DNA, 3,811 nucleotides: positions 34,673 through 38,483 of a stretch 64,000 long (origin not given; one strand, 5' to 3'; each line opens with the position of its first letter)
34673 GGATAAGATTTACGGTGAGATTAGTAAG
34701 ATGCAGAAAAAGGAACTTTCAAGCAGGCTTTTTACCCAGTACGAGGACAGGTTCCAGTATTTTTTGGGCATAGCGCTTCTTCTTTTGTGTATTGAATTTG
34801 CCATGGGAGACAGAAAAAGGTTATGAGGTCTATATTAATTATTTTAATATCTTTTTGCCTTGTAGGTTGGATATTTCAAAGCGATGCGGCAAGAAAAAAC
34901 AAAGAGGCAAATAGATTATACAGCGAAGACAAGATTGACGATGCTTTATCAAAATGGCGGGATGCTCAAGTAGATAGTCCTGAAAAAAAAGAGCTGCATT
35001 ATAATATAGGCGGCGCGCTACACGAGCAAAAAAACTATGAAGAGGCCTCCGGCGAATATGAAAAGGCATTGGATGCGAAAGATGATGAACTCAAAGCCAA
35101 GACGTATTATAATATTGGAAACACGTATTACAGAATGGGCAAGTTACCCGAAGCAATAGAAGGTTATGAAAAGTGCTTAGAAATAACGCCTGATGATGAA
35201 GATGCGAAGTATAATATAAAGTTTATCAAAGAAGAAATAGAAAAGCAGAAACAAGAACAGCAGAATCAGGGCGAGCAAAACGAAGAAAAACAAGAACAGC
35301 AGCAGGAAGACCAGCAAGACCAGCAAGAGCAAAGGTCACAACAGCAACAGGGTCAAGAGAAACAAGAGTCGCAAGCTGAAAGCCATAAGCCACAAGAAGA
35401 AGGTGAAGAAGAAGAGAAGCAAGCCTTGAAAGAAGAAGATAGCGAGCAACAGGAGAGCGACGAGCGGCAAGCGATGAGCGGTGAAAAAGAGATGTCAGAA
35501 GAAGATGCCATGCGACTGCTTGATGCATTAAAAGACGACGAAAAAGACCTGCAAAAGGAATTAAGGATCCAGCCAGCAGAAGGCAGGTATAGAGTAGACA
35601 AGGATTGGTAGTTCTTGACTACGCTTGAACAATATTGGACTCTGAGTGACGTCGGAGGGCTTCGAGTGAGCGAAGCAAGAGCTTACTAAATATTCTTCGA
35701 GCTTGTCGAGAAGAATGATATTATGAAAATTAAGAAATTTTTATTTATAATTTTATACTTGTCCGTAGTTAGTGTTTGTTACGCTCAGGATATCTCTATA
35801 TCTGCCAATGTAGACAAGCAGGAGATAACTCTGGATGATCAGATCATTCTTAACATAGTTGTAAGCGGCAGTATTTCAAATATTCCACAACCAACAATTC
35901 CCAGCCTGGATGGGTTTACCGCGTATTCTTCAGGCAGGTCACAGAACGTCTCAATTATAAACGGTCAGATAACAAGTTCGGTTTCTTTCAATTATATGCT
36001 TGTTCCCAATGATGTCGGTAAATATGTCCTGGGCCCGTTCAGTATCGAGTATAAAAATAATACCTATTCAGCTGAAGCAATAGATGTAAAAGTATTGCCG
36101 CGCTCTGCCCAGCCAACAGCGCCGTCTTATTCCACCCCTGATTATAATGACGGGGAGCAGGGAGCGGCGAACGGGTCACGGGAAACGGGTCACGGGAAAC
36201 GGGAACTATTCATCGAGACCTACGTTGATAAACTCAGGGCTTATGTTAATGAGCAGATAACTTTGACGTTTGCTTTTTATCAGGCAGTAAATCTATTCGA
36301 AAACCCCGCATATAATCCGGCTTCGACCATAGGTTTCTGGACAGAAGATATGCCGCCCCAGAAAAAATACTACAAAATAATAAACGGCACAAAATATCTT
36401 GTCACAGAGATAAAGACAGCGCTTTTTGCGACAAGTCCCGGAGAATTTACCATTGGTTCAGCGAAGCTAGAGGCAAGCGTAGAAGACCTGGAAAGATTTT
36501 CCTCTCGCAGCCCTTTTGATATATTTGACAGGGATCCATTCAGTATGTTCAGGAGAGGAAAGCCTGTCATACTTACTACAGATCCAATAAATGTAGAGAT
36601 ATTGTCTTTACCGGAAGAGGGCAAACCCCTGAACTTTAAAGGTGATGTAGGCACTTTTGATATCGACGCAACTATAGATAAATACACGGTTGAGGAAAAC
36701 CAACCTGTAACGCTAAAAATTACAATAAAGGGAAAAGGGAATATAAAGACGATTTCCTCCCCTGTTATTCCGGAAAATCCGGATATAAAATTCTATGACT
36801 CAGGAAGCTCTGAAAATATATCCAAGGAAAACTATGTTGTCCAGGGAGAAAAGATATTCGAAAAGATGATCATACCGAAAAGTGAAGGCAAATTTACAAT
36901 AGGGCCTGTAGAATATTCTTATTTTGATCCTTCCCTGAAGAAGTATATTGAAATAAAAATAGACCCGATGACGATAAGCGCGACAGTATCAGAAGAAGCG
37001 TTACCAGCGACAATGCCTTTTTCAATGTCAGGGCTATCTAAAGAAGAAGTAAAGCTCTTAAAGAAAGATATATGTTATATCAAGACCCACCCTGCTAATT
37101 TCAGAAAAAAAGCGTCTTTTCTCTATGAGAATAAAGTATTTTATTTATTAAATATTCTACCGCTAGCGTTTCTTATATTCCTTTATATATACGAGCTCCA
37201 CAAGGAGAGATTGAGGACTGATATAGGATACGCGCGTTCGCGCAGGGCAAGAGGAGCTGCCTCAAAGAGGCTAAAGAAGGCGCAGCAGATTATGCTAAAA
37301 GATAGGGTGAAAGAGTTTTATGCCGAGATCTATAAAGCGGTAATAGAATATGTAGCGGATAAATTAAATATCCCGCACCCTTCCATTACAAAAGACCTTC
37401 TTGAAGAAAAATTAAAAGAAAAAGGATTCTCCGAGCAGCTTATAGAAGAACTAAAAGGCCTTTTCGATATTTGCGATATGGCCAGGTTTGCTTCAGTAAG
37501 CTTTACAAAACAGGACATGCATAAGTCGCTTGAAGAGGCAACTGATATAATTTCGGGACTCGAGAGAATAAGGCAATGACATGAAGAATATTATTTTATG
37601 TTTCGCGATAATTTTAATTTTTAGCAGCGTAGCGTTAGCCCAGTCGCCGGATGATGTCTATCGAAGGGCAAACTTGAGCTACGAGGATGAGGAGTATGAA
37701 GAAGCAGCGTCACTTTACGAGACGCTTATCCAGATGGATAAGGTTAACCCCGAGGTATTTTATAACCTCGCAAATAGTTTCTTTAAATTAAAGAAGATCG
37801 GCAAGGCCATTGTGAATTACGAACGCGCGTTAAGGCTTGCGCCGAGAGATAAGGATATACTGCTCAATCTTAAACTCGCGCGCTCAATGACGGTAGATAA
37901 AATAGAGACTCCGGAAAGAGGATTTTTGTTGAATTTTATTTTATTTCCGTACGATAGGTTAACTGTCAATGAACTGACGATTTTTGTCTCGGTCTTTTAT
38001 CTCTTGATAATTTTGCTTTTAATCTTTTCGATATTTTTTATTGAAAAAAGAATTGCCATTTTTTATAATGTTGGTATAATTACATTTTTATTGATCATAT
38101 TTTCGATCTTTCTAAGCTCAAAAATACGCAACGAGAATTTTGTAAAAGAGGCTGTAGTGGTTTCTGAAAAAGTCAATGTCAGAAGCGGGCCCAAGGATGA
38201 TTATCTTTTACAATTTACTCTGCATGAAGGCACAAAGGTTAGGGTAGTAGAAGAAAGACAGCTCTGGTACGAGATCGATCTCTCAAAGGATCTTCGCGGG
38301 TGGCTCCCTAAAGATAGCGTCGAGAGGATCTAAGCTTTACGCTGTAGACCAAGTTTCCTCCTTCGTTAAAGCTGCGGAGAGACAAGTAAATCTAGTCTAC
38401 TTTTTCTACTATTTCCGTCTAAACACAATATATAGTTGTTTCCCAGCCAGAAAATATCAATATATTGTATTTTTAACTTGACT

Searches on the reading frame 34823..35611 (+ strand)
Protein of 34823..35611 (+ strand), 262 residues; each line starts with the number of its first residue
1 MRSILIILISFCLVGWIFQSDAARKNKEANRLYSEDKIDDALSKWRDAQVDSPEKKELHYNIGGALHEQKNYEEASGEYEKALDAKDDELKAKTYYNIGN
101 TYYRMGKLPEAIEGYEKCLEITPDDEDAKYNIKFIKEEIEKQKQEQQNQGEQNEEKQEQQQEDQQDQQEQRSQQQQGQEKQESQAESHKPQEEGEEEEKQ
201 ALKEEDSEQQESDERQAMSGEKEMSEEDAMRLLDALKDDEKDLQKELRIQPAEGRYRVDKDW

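Call 18: search_protein_families(library=pfam, proteins=[window:34823-35611:+], max_evalue=0.001)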
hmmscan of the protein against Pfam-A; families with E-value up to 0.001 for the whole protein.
window:34823-35611:+ (262 aa): 12 families
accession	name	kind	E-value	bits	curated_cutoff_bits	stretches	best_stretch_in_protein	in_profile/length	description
PF00515.34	TPR_1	-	1.1e-15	57.1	27.8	1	92-125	1-34/34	Tetratricopeptide repeat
PF07719.23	TPR_2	-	3.8e-15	55.1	27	2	92-125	1-34/34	Tetratricopeptide repeat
PF13424.12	TPR_12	-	5e-14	52.7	30.1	1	59-122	6-75/77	Tetratricopeptide repeat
PF13414.12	TPR_11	-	3.2e-13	49.6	26.8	2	99-132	1-34/42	TPR repeat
PF13181.12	TPR_8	-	1.5e-12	47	25.7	1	92-125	1-34/34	Tetratricopeptide repeat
PF13432.12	TPR_16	-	2.2e-09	38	32.7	1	27-87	2-62/65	Tetratricopeptide repeat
PF13176.12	TPR_7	-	4.9e-09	36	27.9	1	94-128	1-35/36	Tetratricopeptide repeat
PF13374.12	TPR_10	-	5.9e-09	36.1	27.5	1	92-121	2-31/42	Tetratricopeptide repeat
PF13428.12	TPR_14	-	4.6e-06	27.2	23.5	0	95-129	4-38/44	Tetratricopeptide repeat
PF14559.12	TPR_19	-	4.8e-06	27.3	25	1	68-129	3-62/68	Tetratricopeptide repeat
PF13431.12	TPR_17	-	1.9e-05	25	24.4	0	79-113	2-34/34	Tetratricopeptide repeat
PF13174.12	TPR_6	-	8.1e-05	23.5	26.3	0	95-120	3-28/33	Tetratricopeptide repeat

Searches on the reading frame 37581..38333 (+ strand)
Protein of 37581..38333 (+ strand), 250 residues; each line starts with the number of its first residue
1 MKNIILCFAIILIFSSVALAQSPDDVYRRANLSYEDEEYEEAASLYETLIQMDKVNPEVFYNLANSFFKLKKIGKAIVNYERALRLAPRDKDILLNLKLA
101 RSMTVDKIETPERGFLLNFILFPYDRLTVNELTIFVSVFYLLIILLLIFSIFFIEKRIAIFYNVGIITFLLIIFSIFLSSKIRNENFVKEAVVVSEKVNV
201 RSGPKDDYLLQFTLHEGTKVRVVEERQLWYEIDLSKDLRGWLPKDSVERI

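Call 18: search_protein_families(library=pfam, proteins=[window:37581-38333:+], max_evalue=0.001)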
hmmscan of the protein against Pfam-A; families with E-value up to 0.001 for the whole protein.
window:37581-38333:+ (250 aa): 14 families
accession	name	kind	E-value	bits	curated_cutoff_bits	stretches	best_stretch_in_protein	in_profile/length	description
PF07719.23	TPR_2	-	2.8e-11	43.1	27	1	57-90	1-34/34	Tetratricopeptide repeat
PF13414.12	TPR_11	-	6.9e-11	42.1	26.8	2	31-70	2-41/42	TPR repeat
PF00515.34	TPR_1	-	8.3e-11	41.7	27.8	1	58-90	2-34/34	Tetratricopeptide repeat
PF08239.17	SH3_3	-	1.3e-08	35.3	27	1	198-247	3-53/54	Bacterial SH3 domain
PF13181.12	TPR_8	-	1e-06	28.9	25.7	1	58-89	2-33/34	Tetratricopeptide repeat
PF14559.12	TPR_19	-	6e-06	26.9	25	0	35-77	3-45/68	Tetratricopeptide repeat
PF06347.19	SH3_4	-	6.1e-06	26.4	24.1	1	195-245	2-52/56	Bacterial SH3 domain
PF13432.12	TPR_16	-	1e-05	26.3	32.7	1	27-90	1-64/65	Tetratricopeptide repeat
PF13428.12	TPR_14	-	2.3e-05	25.1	23.5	0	57-97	1-41/44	Tetratricopeptide repeat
PF13431.12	TPR_17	-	4.2e-05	23.9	24.4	0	45-77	1-33/34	Tetratricopeptide repeat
PF12895.13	ANAPC3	-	4.4e-05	24.1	27.2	1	18-82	18-81/82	Anaphase-promoting complex, cyclosome, subunit 3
PF23914.1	TPR_CcmH_CycH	-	8.8e-05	22.8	42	0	33-91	97-155/158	Cytochrome c-type biogenesis protein H TPR domain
PF13174.12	TPR_6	-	0.00067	20.6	26.3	0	58-88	1-31/33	Tetratricopeptide repeat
PF25063.1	ARM_TT21_C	-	0.00099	19.5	35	0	36-89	142-196/209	Tetratricopeptide repeat protein 21 C-terminal ARM domain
